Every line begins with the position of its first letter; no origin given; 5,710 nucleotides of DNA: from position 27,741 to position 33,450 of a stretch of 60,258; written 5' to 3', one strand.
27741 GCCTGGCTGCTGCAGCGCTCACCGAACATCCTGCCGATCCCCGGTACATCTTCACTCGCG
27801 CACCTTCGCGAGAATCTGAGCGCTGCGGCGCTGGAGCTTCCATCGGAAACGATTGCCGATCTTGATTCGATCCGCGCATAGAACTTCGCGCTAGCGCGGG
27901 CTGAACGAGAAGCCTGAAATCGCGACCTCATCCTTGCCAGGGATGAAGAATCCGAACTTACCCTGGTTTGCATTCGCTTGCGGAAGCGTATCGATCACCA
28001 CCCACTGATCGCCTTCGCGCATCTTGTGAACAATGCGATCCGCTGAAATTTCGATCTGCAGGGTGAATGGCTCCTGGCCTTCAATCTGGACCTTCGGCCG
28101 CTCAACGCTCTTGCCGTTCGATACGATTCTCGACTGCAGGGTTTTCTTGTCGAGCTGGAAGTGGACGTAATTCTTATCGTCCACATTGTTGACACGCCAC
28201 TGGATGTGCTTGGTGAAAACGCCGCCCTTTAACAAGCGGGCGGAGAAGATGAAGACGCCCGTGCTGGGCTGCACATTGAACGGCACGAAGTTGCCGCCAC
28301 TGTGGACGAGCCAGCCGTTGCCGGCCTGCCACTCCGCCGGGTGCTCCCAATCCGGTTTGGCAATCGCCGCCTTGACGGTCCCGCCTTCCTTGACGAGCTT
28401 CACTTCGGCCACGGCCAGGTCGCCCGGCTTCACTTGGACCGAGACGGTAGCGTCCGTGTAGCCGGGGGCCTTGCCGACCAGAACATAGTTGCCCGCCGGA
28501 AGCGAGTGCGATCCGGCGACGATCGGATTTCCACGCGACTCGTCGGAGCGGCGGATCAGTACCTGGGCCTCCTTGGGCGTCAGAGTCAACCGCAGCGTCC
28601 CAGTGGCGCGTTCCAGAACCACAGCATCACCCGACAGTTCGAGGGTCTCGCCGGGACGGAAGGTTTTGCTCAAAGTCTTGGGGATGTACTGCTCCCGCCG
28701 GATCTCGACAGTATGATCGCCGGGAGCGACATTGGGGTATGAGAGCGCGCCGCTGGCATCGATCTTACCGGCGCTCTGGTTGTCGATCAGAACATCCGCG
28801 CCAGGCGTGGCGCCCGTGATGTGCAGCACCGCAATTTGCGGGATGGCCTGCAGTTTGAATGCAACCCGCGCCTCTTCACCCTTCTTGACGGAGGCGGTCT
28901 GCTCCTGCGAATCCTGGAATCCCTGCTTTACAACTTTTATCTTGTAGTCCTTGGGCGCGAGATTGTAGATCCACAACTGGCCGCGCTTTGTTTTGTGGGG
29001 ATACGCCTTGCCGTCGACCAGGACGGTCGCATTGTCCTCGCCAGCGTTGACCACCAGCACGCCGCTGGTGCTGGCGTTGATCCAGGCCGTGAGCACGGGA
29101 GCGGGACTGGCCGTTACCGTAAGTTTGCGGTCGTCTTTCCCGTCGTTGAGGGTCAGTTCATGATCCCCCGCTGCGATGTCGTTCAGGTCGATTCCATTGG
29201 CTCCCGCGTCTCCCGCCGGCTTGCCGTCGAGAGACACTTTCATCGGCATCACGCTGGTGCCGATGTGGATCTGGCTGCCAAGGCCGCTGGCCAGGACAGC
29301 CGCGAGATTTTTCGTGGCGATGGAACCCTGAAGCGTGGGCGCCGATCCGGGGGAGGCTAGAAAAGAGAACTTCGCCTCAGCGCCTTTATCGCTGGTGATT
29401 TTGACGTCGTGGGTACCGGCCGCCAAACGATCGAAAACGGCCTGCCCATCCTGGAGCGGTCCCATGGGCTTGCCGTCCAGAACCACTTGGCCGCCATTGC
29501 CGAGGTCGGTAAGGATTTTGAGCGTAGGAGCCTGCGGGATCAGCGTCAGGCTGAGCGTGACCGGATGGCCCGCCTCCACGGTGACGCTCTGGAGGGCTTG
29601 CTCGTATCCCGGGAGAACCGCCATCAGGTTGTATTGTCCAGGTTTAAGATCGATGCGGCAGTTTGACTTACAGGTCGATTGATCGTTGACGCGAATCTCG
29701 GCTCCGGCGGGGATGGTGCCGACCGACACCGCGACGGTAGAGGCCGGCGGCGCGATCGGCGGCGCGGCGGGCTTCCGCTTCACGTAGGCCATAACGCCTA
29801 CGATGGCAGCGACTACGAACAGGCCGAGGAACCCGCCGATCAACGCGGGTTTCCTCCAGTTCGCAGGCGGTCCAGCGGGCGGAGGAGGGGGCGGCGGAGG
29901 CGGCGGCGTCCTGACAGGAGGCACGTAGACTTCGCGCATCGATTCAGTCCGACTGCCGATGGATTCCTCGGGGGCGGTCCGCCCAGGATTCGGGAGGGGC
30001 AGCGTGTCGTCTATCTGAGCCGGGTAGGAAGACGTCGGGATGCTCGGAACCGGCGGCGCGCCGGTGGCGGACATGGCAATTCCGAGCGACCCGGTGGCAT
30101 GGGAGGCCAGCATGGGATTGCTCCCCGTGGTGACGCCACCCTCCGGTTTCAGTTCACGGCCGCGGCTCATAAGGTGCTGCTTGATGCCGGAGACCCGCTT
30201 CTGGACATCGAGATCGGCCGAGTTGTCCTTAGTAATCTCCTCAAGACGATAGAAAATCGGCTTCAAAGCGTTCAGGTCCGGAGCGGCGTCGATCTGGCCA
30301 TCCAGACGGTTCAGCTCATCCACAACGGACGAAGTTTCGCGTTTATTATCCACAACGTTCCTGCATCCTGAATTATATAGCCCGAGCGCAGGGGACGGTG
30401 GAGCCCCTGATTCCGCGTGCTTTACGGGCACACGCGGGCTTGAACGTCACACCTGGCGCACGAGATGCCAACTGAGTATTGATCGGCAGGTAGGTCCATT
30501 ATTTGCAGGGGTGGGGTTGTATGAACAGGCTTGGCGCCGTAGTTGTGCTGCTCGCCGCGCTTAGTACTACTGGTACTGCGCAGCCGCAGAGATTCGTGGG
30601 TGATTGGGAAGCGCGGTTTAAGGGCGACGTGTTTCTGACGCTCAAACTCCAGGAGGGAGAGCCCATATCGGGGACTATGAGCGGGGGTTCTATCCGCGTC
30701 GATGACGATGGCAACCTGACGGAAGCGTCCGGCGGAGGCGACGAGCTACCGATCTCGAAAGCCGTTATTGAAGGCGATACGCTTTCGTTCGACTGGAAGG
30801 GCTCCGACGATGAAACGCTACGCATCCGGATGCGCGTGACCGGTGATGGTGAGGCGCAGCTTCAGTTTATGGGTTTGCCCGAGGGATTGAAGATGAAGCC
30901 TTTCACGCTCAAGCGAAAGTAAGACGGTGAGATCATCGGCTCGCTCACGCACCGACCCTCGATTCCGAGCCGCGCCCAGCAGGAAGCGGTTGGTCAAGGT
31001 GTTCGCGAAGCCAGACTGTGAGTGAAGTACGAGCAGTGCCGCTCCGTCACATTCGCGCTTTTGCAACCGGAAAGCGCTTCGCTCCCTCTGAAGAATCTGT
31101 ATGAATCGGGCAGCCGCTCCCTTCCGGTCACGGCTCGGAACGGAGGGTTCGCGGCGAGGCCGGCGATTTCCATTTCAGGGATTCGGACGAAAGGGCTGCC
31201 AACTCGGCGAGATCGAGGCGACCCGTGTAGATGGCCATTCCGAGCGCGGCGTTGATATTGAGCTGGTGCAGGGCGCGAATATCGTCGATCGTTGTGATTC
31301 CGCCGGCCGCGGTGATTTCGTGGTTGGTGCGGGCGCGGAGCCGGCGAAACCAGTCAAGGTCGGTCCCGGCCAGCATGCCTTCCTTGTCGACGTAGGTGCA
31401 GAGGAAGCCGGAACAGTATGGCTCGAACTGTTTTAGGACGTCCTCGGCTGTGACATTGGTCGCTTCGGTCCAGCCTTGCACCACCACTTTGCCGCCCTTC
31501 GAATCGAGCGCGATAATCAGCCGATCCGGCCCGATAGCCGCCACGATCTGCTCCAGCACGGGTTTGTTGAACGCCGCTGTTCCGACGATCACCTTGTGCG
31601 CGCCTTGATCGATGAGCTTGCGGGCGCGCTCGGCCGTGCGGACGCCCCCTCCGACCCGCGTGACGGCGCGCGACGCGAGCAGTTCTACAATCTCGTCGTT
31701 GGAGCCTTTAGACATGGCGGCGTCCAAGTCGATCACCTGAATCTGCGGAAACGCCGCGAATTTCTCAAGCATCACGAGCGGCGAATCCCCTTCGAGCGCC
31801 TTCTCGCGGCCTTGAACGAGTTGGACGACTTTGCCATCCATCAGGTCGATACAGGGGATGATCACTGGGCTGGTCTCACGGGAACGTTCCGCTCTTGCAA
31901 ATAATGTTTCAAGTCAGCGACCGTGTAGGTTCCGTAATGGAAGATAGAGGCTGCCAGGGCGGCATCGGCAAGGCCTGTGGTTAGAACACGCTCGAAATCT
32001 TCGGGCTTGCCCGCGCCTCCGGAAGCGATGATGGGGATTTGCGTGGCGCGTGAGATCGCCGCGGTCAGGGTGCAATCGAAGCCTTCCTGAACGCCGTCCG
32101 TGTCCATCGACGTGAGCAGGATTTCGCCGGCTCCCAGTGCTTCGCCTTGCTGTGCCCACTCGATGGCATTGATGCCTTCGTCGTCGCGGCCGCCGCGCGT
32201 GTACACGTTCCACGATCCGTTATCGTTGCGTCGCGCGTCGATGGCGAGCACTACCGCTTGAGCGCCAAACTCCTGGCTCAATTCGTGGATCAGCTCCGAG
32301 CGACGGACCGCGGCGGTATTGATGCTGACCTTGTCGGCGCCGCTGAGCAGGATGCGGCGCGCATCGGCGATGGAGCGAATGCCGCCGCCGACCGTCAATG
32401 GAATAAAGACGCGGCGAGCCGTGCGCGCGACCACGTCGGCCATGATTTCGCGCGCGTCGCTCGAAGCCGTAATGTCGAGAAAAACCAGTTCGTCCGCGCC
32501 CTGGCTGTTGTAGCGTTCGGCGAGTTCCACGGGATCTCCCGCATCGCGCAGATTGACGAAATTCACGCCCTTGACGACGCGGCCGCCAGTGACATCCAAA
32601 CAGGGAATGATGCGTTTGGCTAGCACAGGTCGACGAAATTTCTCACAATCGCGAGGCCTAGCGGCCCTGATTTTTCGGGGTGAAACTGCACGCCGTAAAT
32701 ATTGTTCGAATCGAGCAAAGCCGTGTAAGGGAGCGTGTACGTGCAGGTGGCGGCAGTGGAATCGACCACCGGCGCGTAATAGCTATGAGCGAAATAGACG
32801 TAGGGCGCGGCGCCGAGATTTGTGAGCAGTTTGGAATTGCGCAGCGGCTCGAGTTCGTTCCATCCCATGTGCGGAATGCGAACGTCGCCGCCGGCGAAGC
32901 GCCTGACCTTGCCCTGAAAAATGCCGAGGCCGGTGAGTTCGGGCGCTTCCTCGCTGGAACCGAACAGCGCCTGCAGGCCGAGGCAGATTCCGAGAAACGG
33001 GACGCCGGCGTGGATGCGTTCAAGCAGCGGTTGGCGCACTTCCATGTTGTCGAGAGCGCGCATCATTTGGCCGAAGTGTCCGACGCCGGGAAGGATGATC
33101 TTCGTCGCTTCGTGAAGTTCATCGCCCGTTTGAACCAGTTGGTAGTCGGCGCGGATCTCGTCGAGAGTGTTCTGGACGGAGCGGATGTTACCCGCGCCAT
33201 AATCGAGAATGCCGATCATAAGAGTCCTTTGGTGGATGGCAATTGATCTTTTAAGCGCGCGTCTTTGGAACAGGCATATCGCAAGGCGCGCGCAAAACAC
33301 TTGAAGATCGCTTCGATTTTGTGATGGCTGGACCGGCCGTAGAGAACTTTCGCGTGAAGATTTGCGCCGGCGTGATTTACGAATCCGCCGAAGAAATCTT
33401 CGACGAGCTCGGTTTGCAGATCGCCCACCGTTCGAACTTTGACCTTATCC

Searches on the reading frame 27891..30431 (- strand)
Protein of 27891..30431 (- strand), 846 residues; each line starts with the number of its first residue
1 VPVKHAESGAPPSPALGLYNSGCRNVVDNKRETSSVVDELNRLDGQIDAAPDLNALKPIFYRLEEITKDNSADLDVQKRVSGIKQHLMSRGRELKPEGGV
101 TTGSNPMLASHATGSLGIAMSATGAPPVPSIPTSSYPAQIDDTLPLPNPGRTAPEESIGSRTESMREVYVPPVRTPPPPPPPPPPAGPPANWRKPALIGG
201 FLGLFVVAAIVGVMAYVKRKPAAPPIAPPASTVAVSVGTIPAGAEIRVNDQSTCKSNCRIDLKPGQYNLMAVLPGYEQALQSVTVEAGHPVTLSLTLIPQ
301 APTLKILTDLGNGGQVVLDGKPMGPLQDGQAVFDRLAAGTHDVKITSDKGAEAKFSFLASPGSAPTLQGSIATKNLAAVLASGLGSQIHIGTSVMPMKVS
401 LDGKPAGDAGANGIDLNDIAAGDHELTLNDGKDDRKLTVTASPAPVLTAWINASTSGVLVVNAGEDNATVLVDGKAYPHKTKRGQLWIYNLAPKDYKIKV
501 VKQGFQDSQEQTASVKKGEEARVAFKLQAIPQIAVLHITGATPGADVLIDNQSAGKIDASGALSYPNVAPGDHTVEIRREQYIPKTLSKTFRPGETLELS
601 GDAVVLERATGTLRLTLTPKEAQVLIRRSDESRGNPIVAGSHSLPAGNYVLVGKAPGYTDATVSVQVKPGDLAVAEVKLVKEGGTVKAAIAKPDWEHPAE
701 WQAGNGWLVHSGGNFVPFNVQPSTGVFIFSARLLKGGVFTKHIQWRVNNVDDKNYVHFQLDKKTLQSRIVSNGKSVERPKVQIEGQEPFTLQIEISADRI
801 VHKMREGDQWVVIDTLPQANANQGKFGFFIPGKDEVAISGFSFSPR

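Call 41: search_protein_families(library=pfam, proteins=[window:27891-30431:-], max_evalue=0.00001)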
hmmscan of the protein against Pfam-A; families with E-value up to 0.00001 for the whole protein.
window:27891-30431:- (846 aa): 5 families
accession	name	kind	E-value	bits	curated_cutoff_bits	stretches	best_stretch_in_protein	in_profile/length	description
PF08308.17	PEGA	-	6.9e-32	109.6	20.8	1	234-298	3-68/71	PEGA domain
PF13620.12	CarboxypepD_reg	-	4.3e-20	72.3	32.3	0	260-297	42-81/82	Carboxypeptidase regulatory-like domain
PF11008.14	DUF2846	-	2.3e-08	34.4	34.3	0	312-349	22-58/92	Protein of unknown function (DUF2846)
PF14344.12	DUF4397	-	6.4e-07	30.4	30.6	0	532-580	2-50/119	Domain of unknown function (DUF4397)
PF14686.12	fn3_3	-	6.4e-06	26.3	24.4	0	262-292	42-74/75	Polysaccharide lyase family 4, domain II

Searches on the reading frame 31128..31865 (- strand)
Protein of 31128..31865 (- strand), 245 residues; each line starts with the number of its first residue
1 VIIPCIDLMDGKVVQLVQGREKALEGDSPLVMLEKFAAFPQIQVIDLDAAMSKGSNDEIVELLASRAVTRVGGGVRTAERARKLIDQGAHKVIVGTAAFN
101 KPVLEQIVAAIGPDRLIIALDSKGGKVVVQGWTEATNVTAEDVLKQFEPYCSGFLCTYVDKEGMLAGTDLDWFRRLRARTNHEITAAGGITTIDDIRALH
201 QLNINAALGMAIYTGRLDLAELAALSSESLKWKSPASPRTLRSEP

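Call 6: search_protein_families(library=ncbifam, proteins=[window:31128-31865:-])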
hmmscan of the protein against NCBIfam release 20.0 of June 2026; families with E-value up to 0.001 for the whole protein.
window:31128-31865:- (245 aa): 15 families
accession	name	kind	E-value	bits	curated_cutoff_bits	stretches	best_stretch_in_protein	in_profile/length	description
TIGR00007.1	TIGR00007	equivalog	6.9e-57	192.7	228.95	1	2-221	1-230/231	1-(5-phosphoribosyl)-5-[(5-phosphoribosylamino)methylideneamino]imidazole-4-carboxamide isomerase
NF010112.0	PRK13585.1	equivalog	1.4e-49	168.9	243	1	2-224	5-236/241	1-(5-phosphoribosyl)-5-[(5-phosphoribosylamino)methylideneamino]imidazole-4-carboxamide isomerase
NF003156.0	PRK04128.1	equivalog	1.1e-36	127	285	1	2-225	4-227/231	1-(5-phosphoribosyl)-5-((5-phosphoribosylamino)methylideneamino)imidazole-4-carboxamide isomerase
NF010113.0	PRK13586.1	equivalog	1.7e-32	113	238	1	2-217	4-226/232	1-(5-phosphoribosyl)-5-((5-phosphoribosylamino)methylideneamino)imidazole-4-carboxamide isomerase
TIGR01919.1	hisA-trpF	equivalog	1.1e-27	97.1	306.45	1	2-221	5-237/243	bifunctional 1-(5-phosphoribosyl)-5-((5-phosphoribosylamino)methylideneamino)imidazole-4-carboxamide isomerase/phosphoribosylanthranilate is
NF010114.0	PRK13587.1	equivalog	8.3e-23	81.3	305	1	3-208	5-219/234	1-(5-phosphoribosyl)-5-((5-phosphoribosylamino)methylideneamino)imidazole-4-carboxamide isomerase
TIGR03572.1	WbuZ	equivalog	1.1e-22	80.6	299.7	1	2-206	6-223/232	glycosyl amidation-associated protein WbuZ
NF010712.0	PRK14114.1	equivalog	1e-20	74.3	327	1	1-201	2-208/241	1-(5-phosphoribosyl)-5-((5-phosphoribosylamino)methylideneamino)imidazole-4-carboxamide isomerase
NF038364.1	AglZ_HisF2_fam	equivalog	1.7e-20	73.4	310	1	2-215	5-232/248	AglZ/HisF2 family acetamidino modification protein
TIGR02129.1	hisA_euk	equivalog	1.3e-19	70.9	229.3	1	3-203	4-225/255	phosphoribosylformimino-5-aminoimidazole carboxamide ribotide isomerase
TIGR00735.1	hisF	equivalog_domain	1.3e-15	57.4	294.55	1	2-214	6-233/254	imidazole glycerol phosphate synthase subunit HisF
TIGR00734.1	hisAF_rel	hypoth_equivalog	1.2e-11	44.9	179.85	1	2-216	3-220/221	HisA/HisF family protein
TIGR01768.1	GGGP-family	subfamily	5.7e-07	29.3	113.25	1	37-103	145-216/224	geranylgeranylglyceryl phosphate synthase family protein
NF003198.0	PRK04169.1-2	subfamily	1.3e-05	24.4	247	1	67-108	198-239/249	geranylgeranylglyceryl/heptaprenylglyceryl phosphate synthase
NF002231.0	PRK01130.1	subfamily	0.00018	20.6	189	0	71-97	186-212/230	putative N-acetylmannosamine-6-phosphate 2-epimerase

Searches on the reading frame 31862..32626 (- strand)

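Call 6: search_protein_families(library=ncbifam, proteins=[window:31862-32626:-])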
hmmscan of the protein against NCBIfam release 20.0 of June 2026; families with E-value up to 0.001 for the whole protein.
window:31862-32626:- (254 aa): 22 families
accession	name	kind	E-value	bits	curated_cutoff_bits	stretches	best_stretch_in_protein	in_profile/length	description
TIGR00735.1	hisF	equivalog_domain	5.4e-112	373.2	294.55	1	1-251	1-254/254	imidazole glycerol phosphate synthase subunit HisF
TIGR03572.1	WbuZ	equivalog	1.8e-82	276.2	299.7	1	1-231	1-232/232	glycosyl amidation-associated protein WbuZ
NF038364.1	AglZ_HisF2_fam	equivalog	3.9e-65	219.7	310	1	3-243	2-242/248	AglZ/HisF2 family acetamidino modification protein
NF010112.0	PRK13585.1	equivalog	4.7e-43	147.5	243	1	5-237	4-232/241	1-(5-phosphoribosyl)-5-[(5-phosphoribosylamino)methylideneamino]imidazole-4-carboxamide isomerase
TIGR00007.1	TIGR00007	equivalog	1.7e-37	129.3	228.95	1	6-223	1-216/231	1-(5-phosphoribosyl)-5-[(5-phosphoribosylamino)methylideneamino]imidazole-4-carboxamide isomerase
TIGR01919.1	hisA-trpF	equivalog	1.5e-20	73.7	306.45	1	6-216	5-213/243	bifunctional 1-(5-phosphoribosyl)-5-((5-phosphoribosylamino)methylideneamino)imidazole-4-carboxamide isomerase/phosphoribosylanthranilate is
NF010113.0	PRK13586.1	equivalog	1.7e-18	67.2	238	1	5-225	3-218/232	1-(5-phosphoribosyl)-5-((5-phosphoribosylamino)methylideneamino)imidazole-4-carboxamide isomerase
NF010114.0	PRK13587.1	equivalog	4.3e-18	65.8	305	1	44-223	46-219/234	1-(5-phosphoribosyl)-5-((5-phosphoribosylamino)methylideneamino)imidazole-4-carboxamide isomerase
NF003156.0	PRK04128.1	equivalog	1.1e-12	48.4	285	1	5-228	3-214/231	1-(5-phosphoribosyl)-5-((5-phosphoribosylamino)methylideneamino)imidazole-4-carboxamide isomerase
NF010712.0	PRK14114.1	equivalog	3e-10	40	327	1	7-242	4-239/241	1-(5-phosphoribosyl)-5-((5-phosphoribosylamino)methylideneamino)imidazole-4-carboxamide isomerase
TIGR02129.1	hisA_euk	equivalog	3.3e-09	36.8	229.3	1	63-221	65-230/255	phosphoribosylformimino-5-aminoimidazole carboxamide ribotide isomerase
NF003198.0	PRK04169.1-2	subfamily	8.4e-09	34.9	247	1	47-112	171-235/249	geranylgeranylglyceryl/heptaprenylglyceryl phosphate synthase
TIGR00734.1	hisAF_rel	hypoth_equivalog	2.9e-07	30.6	179.85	0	39-105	150-215/221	HisA/HisF family protein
TIGR00737.1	nifR3_yhdG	equivalog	4.5e-06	26.1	293.3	0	141-247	136-243/319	tRNA dihydrouridine synthase DusB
NF005574.0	PRK07259.1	equivalog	1.2e-05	24.4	269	1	65-120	228-283/304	dihydroorotate dehydrogenase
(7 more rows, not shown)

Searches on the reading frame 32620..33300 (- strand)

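Call 6: search_protein_families(library=ncbifam, proteins=[window:32620-33300:-])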
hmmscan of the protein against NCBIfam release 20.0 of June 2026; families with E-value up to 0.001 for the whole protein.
window:32620-33300:- (226 aa): 13 families
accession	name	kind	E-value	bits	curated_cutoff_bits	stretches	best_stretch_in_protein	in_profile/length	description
TIGR01855.1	IMP_synth_hisH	equivalog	3e-62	209.9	105.4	1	29-224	1-197/198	imidazole glycerol phosphate synthase subunit HisH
NF010608.0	PRK14004.1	equivalog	1.7e-47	161.8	216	1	28-225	1-209/210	imidazole glycerol phosphate synthase subunit HisH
NF001975.0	PRK00758.1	equivalog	2.7e-10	40.2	198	2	27-112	2-81/185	GMP synthase subunit A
TIGR00888.1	guaA_Nterm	equivalog_domain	6.8e-10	38.6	172.15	1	31-226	3-185/188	glutamine-hydrolyzing GMP synthase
TIGR03800.1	PLP_synth_Pdx2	equivalog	2.6e-07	30.7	105.55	1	29-138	2-108/184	pyridoxal 5'-phosphate synthase glutaminase subunit PdxT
NF005072.0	PRK06490.1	equivalog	5.1e-07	28.9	339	1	97-209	90-186/251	glutamine amidotransferase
NF000848.1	PRK00074.1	equivalog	2.2e-06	26.6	400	1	31-223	3-184/512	glutamine-hydrolyzing GMP synthase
TIGR00566.1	trpG_papA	subfamily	1.1e-05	25.3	121.05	1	60-224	40-191/192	glutamine amidotransferase of anthranilate synthase or aminodeoxychorismate synthase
NF001989.1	PRK00784.1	equivalog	1.8e-05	23.6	273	1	47-113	269-335/480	cobyric acid synthase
NF041322.1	Anth_synII_Halo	equivalog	8.6e-05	22.3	320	0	65-111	43-85/190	anthranilate synthase component II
TIGR01737.1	FGAM_synth_I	equivalog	0.0001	21.7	177.8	1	45-113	20-92/228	phosphoribosylformylglycinamidine synthase I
NF006562.0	PRK09065.1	equivalog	0.00014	21.5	205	0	92-112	83-103/242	glutamine amidotransferase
NF002957.0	PRK03619.1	equivalog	0.00063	19.2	212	1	49-113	25-93/222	phosphoribosylformylglycinamidine synthase subunit PurQ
